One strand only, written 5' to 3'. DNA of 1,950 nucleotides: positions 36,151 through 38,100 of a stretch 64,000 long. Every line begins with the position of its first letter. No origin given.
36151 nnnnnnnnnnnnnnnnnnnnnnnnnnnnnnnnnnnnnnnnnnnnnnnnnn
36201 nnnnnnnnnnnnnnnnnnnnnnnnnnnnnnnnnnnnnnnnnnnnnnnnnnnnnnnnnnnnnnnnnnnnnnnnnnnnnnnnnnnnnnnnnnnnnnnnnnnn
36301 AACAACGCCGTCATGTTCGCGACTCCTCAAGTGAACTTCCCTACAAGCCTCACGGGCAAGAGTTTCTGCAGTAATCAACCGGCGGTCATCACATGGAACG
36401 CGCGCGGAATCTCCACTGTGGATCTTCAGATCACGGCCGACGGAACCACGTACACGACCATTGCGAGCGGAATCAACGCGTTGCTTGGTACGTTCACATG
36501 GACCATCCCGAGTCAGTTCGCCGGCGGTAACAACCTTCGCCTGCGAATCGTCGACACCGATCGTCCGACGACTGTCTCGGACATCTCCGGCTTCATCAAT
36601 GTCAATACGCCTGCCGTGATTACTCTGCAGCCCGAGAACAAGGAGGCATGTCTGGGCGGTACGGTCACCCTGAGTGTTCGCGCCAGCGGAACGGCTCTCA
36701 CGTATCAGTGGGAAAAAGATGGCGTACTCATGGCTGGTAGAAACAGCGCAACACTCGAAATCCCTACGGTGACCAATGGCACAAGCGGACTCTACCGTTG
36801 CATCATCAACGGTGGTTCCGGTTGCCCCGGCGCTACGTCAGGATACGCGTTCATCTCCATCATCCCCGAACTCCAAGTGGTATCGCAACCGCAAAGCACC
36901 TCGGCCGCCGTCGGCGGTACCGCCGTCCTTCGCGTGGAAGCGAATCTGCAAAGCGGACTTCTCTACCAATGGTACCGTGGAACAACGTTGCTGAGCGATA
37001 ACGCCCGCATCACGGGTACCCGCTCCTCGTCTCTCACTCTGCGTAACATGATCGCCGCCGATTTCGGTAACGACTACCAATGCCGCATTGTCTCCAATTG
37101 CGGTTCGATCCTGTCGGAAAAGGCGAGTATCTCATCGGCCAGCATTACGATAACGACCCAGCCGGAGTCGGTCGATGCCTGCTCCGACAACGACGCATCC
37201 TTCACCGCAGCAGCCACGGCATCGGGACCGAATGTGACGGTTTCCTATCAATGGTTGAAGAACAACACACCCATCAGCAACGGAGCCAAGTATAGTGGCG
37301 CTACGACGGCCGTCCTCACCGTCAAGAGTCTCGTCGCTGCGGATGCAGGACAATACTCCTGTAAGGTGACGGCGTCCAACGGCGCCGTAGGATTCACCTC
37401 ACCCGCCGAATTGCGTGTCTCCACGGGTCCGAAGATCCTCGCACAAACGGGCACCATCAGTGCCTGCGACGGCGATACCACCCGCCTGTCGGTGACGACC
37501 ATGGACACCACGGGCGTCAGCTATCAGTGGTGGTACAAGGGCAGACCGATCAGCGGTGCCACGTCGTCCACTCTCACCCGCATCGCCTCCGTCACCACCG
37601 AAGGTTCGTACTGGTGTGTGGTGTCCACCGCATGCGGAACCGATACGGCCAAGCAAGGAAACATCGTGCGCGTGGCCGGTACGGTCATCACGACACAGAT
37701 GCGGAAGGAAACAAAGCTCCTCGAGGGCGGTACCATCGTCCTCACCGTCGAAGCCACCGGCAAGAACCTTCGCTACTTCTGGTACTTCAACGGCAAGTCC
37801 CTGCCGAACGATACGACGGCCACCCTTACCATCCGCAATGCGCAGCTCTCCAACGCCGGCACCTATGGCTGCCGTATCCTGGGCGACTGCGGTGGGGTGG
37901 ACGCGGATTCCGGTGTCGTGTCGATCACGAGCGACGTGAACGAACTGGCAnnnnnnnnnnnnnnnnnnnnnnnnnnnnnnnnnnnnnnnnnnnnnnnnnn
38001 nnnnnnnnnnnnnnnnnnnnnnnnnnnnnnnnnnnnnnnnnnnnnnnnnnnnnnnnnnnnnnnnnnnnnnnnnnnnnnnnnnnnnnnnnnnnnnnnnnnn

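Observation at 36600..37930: Five tandem immunoglobulin I-set-like domains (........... motif) inside cargo protein C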

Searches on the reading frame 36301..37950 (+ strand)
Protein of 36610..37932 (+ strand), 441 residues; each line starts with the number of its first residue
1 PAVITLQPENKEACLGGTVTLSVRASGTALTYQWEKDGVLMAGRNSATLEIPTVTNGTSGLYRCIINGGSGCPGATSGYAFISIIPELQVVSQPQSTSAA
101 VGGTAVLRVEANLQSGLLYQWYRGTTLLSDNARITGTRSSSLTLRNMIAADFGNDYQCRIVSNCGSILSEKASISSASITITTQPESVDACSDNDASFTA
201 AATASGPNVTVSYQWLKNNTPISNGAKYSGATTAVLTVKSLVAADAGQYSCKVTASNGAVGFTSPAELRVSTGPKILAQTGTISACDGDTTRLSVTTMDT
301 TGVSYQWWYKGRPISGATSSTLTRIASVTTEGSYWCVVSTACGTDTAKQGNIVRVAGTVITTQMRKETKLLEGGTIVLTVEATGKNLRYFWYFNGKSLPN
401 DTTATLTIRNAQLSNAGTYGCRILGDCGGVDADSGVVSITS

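Call 9: search_solved_structures(query=window:36610-37932:+, max_evalue=0.001, show_alignments=2)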
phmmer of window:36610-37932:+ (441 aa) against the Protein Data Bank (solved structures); distinct sequences matched with E-value up to 0.001: 53.
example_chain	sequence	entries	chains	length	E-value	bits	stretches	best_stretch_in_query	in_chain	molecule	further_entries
9ncf_S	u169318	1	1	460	1.5e-31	113.4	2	243-439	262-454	Immunoglobulin-like domain protein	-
9c2d_S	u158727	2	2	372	6.9e-23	84.9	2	266-439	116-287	Tail protein | Putative tail protein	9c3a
3b43_A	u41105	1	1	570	2.2e-21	79.9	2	9-278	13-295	Titin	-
9ba5_A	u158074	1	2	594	2.4e-18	69.9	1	11-251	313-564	Contactin-2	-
8a0y_A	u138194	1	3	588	9.9e-18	67.9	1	12-223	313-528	Contactin-2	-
9ba4_A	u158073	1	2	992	3.2e-17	66.2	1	11-253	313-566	Contactin-2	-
8k3j_A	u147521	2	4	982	3.3e-17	66.2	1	11-253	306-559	Contactin-2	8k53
7ol2_A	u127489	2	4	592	3e-14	56.4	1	30-220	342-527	Contactin-1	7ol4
1e07_A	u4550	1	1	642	1.5e-12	50.8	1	199-425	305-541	CARCINOEMBRYONIC ANTIGEN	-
8s9p_C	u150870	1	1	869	1.2e-11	47.8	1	48-271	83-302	Muscle, skeletal receptor tyrosine-protein kinase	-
2rjm_A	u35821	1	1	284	3.1e-11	46.5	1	183-278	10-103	Titin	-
5e4i_A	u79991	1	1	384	3.8e-11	46.2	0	210-270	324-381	Contactin-5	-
2rik_A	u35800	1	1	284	4.1e-11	46.1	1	183-277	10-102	Titin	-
6iaa_A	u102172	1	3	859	2.4e-10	43.6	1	31-334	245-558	Roundabout homolog 2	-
4u7m_A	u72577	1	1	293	3.8e-10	42.9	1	147-347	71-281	Leucine-rich repeats and immunoglobulin-like domains protein 1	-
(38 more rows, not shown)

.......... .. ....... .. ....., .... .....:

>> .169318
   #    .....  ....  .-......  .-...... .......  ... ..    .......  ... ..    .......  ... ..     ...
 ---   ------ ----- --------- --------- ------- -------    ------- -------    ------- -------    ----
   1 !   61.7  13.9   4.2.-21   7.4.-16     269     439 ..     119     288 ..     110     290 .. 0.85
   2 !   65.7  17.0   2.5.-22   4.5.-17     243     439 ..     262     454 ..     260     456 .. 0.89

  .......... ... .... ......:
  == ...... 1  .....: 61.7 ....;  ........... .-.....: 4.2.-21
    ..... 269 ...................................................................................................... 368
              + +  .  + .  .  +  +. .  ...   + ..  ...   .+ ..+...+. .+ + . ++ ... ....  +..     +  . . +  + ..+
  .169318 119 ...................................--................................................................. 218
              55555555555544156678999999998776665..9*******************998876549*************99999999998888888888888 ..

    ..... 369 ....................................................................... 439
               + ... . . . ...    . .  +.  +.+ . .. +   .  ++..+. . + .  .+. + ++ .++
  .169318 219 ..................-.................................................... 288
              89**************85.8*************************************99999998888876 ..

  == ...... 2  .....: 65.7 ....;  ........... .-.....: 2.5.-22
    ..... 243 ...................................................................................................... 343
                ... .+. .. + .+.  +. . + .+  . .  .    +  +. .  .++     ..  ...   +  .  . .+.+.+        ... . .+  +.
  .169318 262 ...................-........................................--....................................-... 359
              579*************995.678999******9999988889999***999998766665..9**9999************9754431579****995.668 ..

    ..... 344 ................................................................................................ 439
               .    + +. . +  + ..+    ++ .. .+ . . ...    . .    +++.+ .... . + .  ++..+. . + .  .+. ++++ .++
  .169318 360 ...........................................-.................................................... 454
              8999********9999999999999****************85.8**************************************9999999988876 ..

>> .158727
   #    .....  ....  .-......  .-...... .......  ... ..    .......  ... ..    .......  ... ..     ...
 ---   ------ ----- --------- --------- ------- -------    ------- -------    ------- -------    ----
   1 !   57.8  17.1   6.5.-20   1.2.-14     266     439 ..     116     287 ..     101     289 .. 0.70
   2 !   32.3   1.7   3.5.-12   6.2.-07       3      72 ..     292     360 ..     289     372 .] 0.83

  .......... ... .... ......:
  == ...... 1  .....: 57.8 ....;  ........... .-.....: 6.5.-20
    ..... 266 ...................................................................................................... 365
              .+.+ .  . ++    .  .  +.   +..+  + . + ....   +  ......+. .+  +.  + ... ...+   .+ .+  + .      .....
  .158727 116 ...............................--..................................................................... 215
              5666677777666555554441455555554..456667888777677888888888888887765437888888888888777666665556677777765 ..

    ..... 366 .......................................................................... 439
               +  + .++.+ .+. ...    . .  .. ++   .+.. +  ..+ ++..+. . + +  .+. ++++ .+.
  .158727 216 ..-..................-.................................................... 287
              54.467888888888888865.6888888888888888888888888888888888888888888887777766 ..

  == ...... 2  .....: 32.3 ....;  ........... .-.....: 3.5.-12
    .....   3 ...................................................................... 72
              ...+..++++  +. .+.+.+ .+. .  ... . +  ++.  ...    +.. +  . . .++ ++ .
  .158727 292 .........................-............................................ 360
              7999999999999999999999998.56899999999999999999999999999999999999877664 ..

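Call 28: predict_structure(alignment_id=A2)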
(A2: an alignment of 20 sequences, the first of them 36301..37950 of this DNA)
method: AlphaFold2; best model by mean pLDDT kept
length: 550 residues; sequences in the alignment: 20
mean_pLDDT: 90.7   pTM: 0.46
mean pLDDT of the five models: 90.7, 89.8, 89.6, 89.5, 89.4
residues with pLDDT >= 90: 385; 70-90: 153; 50-70: 6; < 50: 6
segments of 3 or more residues with pLDDT < 50: 1-3, 548-550
pLDDT, mean of each block of 10 residues (from residue 1): 67 91 91 93 91 93 92 88 92 92 94 92 95 94 94 92 96 91 91 92 90 89 95 95 94 92 92 93 94 91 90 92 94 96 92 94 93 87 89 91 84 91 92 91 89 88 91 89 90 92 86 90 92 91 65
secondary structure, 60 per line:
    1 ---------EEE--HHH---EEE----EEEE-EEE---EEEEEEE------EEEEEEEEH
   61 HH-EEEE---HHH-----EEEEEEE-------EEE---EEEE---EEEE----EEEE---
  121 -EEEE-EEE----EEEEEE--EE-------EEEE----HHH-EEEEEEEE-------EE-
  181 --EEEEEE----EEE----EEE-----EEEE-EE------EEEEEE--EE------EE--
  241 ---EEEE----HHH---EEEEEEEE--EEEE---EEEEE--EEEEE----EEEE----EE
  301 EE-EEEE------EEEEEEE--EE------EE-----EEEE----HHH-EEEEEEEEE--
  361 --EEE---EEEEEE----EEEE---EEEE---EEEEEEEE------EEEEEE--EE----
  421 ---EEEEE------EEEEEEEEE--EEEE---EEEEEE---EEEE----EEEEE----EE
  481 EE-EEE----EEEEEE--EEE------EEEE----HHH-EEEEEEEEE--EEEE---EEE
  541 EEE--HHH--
elements in order: E10-12 E21-23 E28-31 E33-35 E39-45 E52-59 E64-67 E79-85 E93-95 E99-102 E106-109 E114-117 E122-125 E127-129 E134-139 E151-154 E163-170 E183-188 E193-195 E200-202 E208-211 E221-226 E244-247 E258-265 E268-271 E275-279 E282-286 E291-294 E299-302 E304-307 E314-320 E338-341 E350-358 E363-365 E369-374 E379-382 E386-389 E393-400 E407-412 E424-428 E435-443 E446-449 E453-458 E462-465 E470-474 E479-482 E484-486 E491-496 E499-501 E508-511 E520-528 E531-534 E538-543

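Call 34: fold_search(model_id=the predicted structure, library=pdb)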
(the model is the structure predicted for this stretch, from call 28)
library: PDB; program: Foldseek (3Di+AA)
matches with E <= 10: 2000; with E <= 0.001: 1324
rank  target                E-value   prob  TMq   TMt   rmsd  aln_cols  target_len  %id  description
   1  3b43                  1.5e-30  1.00  0.37  0.36  20.1       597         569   16  I-band fragment I65-I70 from titin (released 2008-01-22)
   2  8k3j_A                1.7e-27  1.00  0.24  0.23  44.5       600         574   17  Structure of human CNTN2 immunoglobulin domains 1-6 homo-dimer (released 2024-07-17)
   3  8a0y_A                1.8e-27  1.00  0.25  0.25  44.2       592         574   18  Crystal structure of mouse contactin 2 immunoglobulin domains (released 2023-11-01)
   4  6iaa_A                2.9e-27  1.00  0.33  0.25  15.6       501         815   20  hRobo2 ectodomain (released 2019-03-13)
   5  7ol2_A                3.5e-27  1.00  0.24  0.24  47.5       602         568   16  Crystal structure of mouse contactin 1 immunoglobulin domains (released 2022-12-14)
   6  8k53_B                3.9e-27  1.00  0.23  0.23  42.8       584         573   17  Structure of the Dimeric Human CNTN2 Ig 1-6-FNIII 1-2 Domain in an Asymmetric State (released 2023-12-06)
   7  9ba4_A                3.1e-26  1.00  0.28  0.18  46.0       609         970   15  Full-length cross-linked Contactin 2 (CNTN2) (released 2024-07-17)
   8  7ok5_A                3.1e-26  1.00  0.24  0.23  55.9       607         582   15  Crystal structure of mouse neurofascin 155 immunoglobulin domains (released 2022-12-14)
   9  5k6w_A                3.9e-26  1.00  0.31  0.35  43.3       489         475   17  Sidekick-1 immunoglobulin domains 1-5 (released 2016-09-28)
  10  9ba5_A                6.0e-26  1.00  0.23  0.22  44.4       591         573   17  Cross-linked Contactin 2 Ig1-Ig6 (released 2024-07-17)
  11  7ol4_A                2.0e-25  1.00  0.23  0.22  47.5       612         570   17  Mouse contactin-1 neurofascin-155 immunoglobulin domains adhesion complex (released 2022-12-14)
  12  7ok5_B                2.1e-25  1.00  0.25  0.24  55.6       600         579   16  Crystal structure of mouse neurofascin 155 immunoglobulin domains (released 2022-12-14)
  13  8k53_A                2.2e-25  1.00  0.24  0.19  42.5       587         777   17  Structure of the Dimeric Human CNTN2 Ig 1-6-FNIII 1-2 Domain in an Asymmetric State (released 2023-12-06)
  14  3dmk_A                7.6e-25  1.00  0.30  0.23  68.5       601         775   15  Crystal structure of Down Syndrome Cell Adhesion Molecule (DSCAM) isoform 1.30.30, N-terminal eight Ig domains (released 2008-10-07)
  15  7ol4_D                1.4e-23  1.00  0.25  0.24  58.0       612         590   16  Mouse contactin-1 neurofascin-155 immunoglobulin domains adhesion complex (released 2022-12-14)
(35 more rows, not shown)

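Call 62: fold_search(model_id=the predicted structure, library=viral)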
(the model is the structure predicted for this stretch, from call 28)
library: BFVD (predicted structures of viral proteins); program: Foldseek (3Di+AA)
matches with E <= 10: 1664; with E <= 0.001: 539
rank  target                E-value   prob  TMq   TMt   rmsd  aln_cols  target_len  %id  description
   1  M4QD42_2              8.6e-35  1.00  0.37  0.25  16.8       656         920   20  Immunoglobulin domain-containing protein [Prochlorococcus phage MED4-213]
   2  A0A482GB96            4.3e-33  1.00  0.28  0.20  54.6       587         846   19  (no name in the UniProt tables at hand)
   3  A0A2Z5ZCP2            1.1e-22  1.00  0.39  0.47  19.9       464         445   20  Phage tail fibers [Escherichia phage EcS1]
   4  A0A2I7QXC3            1.5e-21  1.00  0.36  0.41  10.4       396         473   19  (no name in the UniProt tables at hand)
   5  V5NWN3                6.6e-21  1.00  0.16  0.10  59.7       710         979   13  Putative carcinoembryonic antigen-related cell adhesion molecule 1 isoform protein [Chelonid alphaherpesvirus 5]
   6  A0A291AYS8            1.3e-20  1.00  0.31  0.42   7.1       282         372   32  Tail protein [Shigella phage Sf16]
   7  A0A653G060            5.8e-19  1.00  0.19  0.19  16.8       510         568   15  (no name in the UniProt tables at hand)
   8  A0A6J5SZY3            3.8e-18  1.00  0.26  0.16  25.9       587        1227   13  Ig [uncultured Caudovirales phage]
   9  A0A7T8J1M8            4.9e-18  1.00  0.18  0.12  33.9       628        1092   15  (no name in the UniProt tables at hand)
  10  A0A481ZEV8            7.1e-18  1.00  0.25  0.15  68.0       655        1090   12  Putative Ig domain protein [Pithovirus LCPAC404]
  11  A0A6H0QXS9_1          2.2e-16  1.00  0.21  0.16  70.0       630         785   16  (no name in the UniProt tables at hand)
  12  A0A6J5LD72            9.1e-16  1.00  0.24  0.20  20.4       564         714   16  SprB repeat [uncultured Caudovirales phage]
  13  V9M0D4                1.1e-15  1.00  0.30  0.18  27.2       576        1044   14  Big-1 domain-containing protein [Vibrio phage VP4B]
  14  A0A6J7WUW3            1.2e-15  1.00  0.23  0.16  32.4       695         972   12  Fibronectin type-III domain-containing protein [uncultured Caudovirales phage]
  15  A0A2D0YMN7            6.9e-15  1.00  0.21  0.23  14.6       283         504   23  Ig-like domain-containing protein [Vibrio phage JSF9]
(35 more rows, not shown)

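Call 63: search_protein_families(library=phrogs, proteins=[window:36610-37932:+], max_evalue=0.001)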
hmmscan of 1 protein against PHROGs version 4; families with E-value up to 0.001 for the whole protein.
window:36610-37932:+ (441 aa): 11 families
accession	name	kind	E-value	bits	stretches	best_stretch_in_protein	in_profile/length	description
phrog_3995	-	tail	3e-48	165.6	3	273-439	124-288/294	tail protein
phrog_4069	-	head and packaging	3.8e-31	108.5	3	6-71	37-104/116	Hoc-like head decoration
phrog_2973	-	head and packaging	1.3e-30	108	3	199-326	127-251/310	Hoc-like head decoration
phrog_9239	-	tail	2.5e-22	80.1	3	197-351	236-382/741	tail tubular protein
phrog_1149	-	head and packaging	1.5e-15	57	1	4-361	749-1055/1150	Hoc-like head decoration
phrog_27200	-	unknown function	2.7e-14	52.6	2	4-161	1445-1614/1832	-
phrog_158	-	tail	4.1e-12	47.2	0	351-423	155-232/376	major tail protein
phrog_853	-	tail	1.3e-10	41.8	0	3-73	166-240/254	major tail protein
phrog_25852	-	head and packaging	3.1e-10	40.3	1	73-163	391-483/532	virion structural protein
phrog_20917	-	unknown function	1.2e-06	28.8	1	3-196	120-307/418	-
phrog_613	-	head and packaging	9.8e-06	26.5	1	177-265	104-209/218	head protein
